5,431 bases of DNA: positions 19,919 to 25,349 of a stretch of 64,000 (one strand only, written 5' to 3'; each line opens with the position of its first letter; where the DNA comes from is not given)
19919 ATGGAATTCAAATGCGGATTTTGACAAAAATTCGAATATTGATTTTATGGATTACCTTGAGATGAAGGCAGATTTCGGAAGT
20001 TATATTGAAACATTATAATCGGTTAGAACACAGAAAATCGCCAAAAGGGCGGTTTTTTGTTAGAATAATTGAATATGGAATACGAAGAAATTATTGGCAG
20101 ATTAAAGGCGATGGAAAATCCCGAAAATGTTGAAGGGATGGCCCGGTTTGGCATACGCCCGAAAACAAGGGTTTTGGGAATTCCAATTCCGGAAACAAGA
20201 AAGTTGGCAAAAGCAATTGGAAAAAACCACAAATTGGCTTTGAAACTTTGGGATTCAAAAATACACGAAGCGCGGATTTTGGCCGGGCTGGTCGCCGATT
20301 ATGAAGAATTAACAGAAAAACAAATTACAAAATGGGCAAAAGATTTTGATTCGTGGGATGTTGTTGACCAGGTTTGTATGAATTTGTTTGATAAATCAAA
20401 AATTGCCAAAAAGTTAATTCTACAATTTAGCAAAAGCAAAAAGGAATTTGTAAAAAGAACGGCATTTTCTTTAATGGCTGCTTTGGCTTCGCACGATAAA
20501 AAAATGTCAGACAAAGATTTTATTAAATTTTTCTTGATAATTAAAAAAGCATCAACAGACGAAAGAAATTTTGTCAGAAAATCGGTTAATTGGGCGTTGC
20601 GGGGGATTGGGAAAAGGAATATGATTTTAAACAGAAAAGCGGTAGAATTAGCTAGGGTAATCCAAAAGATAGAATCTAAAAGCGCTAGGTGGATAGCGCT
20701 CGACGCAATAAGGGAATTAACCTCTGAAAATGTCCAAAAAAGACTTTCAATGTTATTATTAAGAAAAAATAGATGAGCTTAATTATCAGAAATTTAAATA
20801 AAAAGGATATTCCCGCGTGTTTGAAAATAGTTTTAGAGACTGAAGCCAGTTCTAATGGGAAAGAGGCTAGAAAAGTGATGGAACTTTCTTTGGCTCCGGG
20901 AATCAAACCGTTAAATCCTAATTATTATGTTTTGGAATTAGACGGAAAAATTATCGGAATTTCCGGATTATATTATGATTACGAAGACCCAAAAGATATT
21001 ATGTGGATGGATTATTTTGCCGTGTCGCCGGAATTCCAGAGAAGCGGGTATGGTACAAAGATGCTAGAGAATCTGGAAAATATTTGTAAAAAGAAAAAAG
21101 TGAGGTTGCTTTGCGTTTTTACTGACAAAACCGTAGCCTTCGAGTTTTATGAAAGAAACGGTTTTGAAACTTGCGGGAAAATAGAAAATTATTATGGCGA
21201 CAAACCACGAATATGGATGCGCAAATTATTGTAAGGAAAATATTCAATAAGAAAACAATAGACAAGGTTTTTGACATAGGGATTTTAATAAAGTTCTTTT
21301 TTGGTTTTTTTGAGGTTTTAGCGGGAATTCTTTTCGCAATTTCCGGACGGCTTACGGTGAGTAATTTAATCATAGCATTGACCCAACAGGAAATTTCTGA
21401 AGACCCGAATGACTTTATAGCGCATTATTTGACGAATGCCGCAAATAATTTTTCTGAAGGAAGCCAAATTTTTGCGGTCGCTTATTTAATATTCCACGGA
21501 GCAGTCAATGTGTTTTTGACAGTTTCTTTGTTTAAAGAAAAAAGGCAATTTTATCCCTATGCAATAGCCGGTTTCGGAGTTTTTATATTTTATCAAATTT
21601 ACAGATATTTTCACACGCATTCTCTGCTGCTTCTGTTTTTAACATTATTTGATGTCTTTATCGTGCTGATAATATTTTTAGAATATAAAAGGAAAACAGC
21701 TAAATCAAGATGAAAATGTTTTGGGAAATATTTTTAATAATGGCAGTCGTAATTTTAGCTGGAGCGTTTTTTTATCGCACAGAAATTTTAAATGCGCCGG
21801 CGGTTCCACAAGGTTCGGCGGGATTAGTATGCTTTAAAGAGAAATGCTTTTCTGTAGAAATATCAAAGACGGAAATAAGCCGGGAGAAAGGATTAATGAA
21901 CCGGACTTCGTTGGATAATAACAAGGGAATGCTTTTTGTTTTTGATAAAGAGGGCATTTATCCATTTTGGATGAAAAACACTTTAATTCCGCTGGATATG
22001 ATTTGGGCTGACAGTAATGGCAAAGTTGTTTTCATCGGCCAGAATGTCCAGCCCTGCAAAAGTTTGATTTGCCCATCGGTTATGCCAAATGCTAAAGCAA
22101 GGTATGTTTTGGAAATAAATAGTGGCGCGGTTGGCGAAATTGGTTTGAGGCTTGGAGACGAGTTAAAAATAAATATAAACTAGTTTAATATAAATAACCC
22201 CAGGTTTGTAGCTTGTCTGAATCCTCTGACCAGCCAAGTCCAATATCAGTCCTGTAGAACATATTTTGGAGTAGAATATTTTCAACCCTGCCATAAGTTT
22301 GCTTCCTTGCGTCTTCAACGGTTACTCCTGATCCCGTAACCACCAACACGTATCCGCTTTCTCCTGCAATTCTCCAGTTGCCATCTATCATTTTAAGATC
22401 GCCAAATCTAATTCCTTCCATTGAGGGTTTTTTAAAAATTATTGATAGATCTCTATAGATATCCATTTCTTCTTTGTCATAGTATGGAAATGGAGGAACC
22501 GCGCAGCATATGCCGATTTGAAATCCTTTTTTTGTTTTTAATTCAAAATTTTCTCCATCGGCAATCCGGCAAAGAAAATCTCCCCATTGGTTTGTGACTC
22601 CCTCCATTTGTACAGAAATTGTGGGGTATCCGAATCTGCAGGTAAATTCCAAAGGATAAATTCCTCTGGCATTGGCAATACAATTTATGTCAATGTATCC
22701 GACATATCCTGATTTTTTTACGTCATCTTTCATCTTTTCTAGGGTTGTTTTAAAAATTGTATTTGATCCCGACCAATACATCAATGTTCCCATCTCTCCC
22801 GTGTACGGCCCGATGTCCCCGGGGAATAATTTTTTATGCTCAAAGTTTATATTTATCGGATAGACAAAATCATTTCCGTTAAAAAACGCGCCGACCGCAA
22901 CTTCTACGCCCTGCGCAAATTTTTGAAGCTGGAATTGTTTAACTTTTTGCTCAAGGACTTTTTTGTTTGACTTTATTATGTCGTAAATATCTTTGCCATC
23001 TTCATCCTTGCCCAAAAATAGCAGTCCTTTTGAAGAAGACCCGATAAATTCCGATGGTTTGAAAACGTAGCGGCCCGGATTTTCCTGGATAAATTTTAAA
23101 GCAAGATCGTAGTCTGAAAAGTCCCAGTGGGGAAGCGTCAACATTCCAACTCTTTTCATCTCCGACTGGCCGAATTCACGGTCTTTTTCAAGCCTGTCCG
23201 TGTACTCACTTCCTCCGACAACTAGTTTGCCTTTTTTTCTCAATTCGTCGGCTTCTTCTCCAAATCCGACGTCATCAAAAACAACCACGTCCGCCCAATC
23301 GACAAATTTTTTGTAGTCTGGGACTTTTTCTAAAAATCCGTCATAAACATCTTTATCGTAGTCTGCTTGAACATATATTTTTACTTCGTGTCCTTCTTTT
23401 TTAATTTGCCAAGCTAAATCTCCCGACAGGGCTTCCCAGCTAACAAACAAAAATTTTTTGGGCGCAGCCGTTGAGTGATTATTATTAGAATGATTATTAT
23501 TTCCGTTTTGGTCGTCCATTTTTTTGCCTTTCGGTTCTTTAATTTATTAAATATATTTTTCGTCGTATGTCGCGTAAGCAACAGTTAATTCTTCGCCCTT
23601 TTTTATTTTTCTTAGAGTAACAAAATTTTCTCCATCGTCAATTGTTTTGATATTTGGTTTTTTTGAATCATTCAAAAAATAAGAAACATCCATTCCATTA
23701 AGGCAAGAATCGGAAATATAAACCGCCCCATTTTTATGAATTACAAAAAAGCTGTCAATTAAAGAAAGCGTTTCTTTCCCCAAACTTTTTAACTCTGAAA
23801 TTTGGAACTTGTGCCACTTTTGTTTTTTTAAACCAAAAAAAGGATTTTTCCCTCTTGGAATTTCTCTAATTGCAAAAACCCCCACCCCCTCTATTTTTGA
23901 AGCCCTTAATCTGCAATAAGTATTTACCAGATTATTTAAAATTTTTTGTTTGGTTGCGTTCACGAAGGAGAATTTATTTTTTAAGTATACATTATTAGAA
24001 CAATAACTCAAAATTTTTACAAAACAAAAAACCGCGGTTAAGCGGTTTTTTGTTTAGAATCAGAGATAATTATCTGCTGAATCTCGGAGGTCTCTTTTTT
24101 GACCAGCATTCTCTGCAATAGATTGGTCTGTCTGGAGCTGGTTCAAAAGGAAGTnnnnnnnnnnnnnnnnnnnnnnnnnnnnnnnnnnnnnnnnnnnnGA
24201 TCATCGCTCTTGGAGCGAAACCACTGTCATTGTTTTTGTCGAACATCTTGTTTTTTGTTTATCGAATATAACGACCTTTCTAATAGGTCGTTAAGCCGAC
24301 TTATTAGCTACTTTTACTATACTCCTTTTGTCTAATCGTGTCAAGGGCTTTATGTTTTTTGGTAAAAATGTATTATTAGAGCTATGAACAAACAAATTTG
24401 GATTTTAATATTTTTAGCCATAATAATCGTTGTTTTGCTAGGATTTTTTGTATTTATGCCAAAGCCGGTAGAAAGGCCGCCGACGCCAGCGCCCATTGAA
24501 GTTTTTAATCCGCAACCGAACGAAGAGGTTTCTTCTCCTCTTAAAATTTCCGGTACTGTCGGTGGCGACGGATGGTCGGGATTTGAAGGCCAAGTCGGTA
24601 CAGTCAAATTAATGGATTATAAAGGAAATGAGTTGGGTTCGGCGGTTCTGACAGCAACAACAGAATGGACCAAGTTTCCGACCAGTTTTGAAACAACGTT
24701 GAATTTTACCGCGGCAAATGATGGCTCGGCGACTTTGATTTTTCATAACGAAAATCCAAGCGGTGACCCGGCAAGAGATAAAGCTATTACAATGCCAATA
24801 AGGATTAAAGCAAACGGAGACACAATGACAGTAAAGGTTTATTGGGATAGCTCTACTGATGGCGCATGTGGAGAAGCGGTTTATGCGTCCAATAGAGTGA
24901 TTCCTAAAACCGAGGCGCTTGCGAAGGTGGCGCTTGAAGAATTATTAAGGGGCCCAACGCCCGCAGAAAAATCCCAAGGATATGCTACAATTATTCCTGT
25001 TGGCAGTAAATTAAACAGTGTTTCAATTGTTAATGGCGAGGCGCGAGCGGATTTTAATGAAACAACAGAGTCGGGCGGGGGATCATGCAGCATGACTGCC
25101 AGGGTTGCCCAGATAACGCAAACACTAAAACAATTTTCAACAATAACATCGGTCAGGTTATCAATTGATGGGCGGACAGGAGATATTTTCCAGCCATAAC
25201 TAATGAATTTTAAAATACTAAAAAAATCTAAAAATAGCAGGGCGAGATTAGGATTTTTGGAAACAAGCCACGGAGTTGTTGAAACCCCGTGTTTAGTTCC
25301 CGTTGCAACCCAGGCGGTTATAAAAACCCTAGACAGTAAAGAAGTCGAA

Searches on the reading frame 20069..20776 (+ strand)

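Call 92: search_protein_families(library=pfam, max_evalue=0.00001, proteins=[window:20069-20776:+])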
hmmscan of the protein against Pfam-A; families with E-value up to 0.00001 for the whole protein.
window:20069-20776:+ (235 aa): 1 family
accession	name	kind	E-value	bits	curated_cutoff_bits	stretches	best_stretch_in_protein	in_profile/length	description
PF08713.17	DNA_alkylation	-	3e-36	125.5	21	1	11-216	4-212/213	DNA alkylation repair enzyme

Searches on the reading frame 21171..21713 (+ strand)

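Call 92: search_protein_families(library=pfam, max_evalue=0.00001, proteins=[window:21171-21713:+])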
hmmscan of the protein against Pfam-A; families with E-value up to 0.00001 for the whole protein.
window:21171-21713:+ (180 aa): 1 family
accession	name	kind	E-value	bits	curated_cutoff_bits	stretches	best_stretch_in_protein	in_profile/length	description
PF09900.14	DUF2127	-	8.9e-28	97.7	24.3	1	34-172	2-140/140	Predicted membrane protein (DUF2127)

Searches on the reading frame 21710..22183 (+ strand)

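Call 92: search_protein_families(library=pfam, max_evalue=0.00001, proteins=[window:21710-22183:+])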
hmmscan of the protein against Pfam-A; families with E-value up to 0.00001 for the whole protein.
window:21710-22183:+ (157 aa): 1 family
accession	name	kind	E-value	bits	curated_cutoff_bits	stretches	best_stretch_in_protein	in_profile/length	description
PF02643.20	DUF192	-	2.3e-32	111.4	27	1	47-154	1-96/96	Uncharacterized ACR, COG1430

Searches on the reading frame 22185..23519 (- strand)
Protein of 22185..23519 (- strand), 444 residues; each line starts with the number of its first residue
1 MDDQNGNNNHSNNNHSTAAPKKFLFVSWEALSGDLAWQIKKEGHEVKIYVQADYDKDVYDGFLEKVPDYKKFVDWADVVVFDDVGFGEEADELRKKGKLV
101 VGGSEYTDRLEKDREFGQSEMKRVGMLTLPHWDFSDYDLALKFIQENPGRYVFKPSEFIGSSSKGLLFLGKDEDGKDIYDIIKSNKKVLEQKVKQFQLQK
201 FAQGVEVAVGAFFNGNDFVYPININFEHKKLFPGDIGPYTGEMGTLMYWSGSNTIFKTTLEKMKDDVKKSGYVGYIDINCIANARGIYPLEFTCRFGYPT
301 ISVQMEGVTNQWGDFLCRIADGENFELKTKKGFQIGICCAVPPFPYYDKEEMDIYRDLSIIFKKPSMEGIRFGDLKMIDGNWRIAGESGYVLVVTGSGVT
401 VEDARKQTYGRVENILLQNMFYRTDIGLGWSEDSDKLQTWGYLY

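Call 92: search_protein_families(library=pfam, max_evalue=0.00001, proteins=[window:22185-23519:-])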
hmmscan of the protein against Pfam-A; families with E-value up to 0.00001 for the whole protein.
window:22185-23519:- (444 aa): 2 families
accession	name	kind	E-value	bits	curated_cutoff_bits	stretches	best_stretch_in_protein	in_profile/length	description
PF01071.24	GARS_A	-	1.5e-13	51.4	27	1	113-299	2-192/194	Phosphoribosylglycinamide synthetase, ATP-grasp (A) domain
PF02843.22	GARS_C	-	8.3e-08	32.9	34.8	1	385-427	48-90/92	Phosphoribosylglycinamide synthetase, C domain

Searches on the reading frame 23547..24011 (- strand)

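Call 93: search_protein_families(library=pfam, max_evalue=0.00001, proteins=[window:23547-24011:-])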
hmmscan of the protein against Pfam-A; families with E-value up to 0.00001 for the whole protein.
window:23547-24011:- (154 aa): 1 family
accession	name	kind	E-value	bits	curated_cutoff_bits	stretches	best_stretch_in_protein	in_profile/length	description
PF00856.33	SET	-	6.5e-08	33.4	22.4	1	42-146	1-104/105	SET domain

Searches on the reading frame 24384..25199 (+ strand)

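Call 93: search_protein_families(library=pfam, max_evalue=0.00001, proteins=[window:24384-25199:+])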
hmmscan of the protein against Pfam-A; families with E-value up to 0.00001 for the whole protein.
window:24384-25199:+ (271 aa): 2 families
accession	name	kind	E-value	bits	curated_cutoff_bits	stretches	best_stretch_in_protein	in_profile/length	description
PF10646.14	Germane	-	2.2e-20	73.8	23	1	152-265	2-115/117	Sporulation and spore germination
PF10648.15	Gmad2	-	4.3e-11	43.4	25.7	1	38-126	2-83/86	Immunoglobulin-like domain of bacterial spore germination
